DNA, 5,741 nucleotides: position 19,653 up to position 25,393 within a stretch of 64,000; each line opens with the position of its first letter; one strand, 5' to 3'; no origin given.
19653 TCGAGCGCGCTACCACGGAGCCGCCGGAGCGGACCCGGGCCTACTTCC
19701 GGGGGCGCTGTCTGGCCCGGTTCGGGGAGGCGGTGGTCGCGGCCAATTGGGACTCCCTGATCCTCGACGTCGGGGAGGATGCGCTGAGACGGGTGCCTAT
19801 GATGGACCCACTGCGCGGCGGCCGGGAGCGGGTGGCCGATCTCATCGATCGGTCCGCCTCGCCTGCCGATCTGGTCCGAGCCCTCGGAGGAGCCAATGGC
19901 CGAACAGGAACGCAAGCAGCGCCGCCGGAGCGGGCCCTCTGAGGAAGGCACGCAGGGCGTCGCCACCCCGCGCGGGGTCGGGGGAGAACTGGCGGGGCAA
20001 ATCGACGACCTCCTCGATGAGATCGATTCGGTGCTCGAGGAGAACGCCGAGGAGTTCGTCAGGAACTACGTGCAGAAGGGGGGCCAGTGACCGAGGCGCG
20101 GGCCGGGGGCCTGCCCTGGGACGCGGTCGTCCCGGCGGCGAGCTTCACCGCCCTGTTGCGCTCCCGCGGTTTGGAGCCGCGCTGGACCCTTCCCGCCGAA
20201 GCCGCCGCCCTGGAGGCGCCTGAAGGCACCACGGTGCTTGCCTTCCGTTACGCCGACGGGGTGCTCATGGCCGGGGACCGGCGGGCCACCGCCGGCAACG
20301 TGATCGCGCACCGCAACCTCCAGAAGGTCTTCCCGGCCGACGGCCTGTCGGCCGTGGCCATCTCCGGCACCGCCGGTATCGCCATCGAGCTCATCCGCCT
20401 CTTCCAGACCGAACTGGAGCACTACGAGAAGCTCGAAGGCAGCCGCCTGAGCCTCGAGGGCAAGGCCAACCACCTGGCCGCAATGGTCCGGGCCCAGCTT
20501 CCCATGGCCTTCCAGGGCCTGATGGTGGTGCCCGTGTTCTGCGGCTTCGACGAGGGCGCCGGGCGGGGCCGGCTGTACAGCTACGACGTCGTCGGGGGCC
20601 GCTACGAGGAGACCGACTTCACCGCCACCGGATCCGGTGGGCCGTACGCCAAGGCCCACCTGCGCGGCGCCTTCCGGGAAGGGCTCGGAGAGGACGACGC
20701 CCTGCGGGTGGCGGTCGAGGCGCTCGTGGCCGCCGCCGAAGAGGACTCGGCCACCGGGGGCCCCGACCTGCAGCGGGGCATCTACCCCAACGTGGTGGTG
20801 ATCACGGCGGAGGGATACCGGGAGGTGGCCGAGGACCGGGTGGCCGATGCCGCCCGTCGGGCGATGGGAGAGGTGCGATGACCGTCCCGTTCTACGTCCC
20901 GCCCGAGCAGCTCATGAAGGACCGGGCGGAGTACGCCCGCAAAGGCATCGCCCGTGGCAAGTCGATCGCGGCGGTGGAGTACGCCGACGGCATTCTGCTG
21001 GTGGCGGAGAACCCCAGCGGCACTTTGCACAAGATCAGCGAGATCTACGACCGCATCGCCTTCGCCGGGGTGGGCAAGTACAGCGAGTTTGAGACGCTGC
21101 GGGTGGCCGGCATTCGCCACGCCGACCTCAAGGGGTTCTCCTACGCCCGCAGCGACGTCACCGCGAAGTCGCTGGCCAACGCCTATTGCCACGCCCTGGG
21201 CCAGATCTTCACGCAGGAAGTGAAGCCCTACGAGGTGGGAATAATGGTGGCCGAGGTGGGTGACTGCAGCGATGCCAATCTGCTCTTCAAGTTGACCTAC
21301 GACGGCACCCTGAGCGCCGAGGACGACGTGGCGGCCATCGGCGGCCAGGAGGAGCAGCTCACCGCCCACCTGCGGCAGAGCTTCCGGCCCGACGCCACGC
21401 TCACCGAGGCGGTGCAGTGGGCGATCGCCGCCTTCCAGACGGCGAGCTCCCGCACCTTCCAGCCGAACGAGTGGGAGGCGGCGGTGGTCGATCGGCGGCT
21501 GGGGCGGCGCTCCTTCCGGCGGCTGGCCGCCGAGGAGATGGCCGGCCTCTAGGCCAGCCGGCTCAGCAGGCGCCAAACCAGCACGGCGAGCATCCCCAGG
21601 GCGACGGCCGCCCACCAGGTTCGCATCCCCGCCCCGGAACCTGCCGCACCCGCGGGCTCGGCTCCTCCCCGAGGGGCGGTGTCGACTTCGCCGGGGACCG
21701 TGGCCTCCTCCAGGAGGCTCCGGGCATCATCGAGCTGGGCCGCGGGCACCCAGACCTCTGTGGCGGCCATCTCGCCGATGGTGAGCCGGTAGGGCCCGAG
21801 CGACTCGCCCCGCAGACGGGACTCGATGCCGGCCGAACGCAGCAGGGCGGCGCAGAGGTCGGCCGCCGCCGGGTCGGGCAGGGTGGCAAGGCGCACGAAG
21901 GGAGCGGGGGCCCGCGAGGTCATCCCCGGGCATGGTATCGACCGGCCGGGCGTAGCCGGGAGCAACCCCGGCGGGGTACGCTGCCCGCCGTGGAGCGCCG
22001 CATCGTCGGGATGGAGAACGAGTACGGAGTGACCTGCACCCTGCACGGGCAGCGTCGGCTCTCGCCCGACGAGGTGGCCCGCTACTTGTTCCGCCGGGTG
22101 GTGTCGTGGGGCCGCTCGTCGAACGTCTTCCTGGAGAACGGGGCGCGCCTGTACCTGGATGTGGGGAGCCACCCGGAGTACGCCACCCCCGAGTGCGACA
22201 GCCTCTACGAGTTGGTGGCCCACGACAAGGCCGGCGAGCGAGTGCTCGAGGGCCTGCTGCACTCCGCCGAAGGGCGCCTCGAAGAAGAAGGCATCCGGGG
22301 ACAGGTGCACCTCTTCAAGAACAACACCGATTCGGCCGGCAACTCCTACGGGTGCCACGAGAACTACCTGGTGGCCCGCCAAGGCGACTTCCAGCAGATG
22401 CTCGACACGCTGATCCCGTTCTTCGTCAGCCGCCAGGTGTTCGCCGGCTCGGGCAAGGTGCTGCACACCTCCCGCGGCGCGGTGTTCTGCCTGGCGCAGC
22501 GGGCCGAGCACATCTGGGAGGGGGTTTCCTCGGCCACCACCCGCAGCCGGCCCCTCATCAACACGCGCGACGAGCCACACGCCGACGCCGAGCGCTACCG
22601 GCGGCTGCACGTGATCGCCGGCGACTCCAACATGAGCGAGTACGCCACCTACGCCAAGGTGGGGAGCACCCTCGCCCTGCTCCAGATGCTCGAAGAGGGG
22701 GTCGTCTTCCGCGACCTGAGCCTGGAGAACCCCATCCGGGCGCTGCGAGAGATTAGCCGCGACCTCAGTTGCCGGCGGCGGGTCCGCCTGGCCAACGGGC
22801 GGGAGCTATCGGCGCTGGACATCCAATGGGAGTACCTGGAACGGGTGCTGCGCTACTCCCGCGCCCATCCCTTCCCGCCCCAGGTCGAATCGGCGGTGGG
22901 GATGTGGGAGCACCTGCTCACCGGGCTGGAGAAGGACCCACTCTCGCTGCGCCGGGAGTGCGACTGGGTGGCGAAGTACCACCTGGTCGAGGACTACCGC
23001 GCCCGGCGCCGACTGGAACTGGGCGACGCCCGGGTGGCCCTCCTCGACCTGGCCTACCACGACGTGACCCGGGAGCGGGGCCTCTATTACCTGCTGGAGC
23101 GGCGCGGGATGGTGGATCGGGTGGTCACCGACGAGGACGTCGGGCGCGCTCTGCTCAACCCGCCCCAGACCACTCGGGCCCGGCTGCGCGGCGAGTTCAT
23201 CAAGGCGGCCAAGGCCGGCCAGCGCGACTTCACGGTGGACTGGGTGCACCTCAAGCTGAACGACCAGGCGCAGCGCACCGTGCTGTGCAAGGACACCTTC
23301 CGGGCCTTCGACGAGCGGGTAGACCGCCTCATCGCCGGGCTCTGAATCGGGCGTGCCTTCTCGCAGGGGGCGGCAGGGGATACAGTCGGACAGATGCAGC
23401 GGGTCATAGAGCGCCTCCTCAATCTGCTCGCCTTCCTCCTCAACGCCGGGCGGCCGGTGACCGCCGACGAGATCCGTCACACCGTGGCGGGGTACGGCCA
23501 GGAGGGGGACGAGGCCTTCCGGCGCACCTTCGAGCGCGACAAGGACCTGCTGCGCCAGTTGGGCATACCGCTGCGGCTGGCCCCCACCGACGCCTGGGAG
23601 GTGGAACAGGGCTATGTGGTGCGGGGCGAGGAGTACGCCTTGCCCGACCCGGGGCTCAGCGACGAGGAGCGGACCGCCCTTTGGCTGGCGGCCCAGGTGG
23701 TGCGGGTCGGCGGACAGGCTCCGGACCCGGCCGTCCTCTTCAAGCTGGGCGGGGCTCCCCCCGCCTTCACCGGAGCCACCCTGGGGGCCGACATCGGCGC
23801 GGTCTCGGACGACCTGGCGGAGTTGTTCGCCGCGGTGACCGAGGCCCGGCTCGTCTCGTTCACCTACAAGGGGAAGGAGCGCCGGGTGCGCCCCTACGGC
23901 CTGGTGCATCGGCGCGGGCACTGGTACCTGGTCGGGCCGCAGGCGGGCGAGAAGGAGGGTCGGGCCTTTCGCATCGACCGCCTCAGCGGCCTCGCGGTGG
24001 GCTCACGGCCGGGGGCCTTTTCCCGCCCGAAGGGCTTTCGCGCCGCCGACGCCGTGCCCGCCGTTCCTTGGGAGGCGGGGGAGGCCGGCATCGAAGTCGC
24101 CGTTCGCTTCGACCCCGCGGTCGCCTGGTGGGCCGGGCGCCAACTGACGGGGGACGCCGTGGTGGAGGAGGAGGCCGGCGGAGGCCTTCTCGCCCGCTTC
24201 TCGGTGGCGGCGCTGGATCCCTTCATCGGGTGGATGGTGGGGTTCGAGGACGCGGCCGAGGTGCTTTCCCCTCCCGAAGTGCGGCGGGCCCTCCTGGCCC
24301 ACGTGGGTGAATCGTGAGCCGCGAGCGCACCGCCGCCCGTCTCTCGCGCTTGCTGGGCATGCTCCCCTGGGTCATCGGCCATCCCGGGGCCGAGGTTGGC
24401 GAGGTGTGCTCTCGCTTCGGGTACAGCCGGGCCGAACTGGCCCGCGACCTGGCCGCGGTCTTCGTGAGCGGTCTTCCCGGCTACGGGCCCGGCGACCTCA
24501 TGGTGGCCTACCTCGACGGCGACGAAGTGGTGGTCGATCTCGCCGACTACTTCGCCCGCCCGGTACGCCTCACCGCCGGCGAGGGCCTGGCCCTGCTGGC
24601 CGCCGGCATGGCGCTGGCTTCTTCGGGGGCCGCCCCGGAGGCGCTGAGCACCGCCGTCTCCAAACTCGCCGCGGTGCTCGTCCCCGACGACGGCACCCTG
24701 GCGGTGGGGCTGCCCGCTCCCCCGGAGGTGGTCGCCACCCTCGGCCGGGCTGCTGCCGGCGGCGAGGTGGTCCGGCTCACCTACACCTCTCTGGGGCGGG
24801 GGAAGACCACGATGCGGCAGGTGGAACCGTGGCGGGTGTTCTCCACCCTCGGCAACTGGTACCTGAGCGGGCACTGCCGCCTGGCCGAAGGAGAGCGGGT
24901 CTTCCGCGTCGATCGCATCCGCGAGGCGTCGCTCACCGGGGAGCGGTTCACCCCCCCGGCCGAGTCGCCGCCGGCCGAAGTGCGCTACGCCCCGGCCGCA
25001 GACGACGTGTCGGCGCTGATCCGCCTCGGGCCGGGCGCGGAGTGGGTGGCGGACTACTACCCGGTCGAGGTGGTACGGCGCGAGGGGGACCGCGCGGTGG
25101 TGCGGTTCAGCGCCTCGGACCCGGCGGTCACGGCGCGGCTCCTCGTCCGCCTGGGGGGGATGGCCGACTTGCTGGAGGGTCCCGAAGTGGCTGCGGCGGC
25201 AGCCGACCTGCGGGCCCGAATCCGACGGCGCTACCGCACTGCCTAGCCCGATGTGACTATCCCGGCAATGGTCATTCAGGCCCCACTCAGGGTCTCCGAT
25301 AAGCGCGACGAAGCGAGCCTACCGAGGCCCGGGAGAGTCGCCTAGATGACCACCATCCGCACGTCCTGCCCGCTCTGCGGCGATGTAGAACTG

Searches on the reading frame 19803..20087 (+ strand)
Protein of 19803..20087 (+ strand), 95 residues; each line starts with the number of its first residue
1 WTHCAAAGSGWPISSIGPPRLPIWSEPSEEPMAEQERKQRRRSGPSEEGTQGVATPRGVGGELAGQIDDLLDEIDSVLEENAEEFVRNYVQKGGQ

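Call 49: search_protein_families(library=pfam, proteins=[window:19803-20087:+], max_evalue=0.00001)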
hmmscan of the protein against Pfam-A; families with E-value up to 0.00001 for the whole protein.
window:19803-20087:+ (95 aa): 1 family
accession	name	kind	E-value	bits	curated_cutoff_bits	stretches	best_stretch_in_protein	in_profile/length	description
PF05639.16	Pup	-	2.9e-19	70.2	27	1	34-95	5-69/69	Pup-like protein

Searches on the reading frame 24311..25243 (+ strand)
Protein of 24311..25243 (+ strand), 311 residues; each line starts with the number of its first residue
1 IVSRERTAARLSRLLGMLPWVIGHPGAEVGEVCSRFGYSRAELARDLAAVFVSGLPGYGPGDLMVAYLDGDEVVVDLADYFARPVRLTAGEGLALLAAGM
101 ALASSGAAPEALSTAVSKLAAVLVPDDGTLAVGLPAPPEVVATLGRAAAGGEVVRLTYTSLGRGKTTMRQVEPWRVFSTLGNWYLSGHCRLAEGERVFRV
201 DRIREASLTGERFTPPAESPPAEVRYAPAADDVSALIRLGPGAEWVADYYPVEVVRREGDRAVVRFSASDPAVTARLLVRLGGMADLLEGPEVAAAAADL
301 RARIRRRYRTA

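Call 27: search_protein_families(library=pfam, proteins=[window:24311-25243:+], max_evalue=0.001)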
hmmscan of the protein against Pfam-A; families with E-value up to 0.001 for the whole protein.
window:24311-25243:+ (311 aa): 2 families
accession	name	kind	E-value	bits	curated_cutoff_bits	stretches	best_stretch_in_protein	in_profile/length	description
PF19187.6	HTH_PafC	-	3e-26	92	32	1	10-120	2-114/115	PafC helix-turn-helix domain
PF13280.12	WYL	-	1.4e-18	67.1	21.8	1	139-206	1-68/70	WYL domain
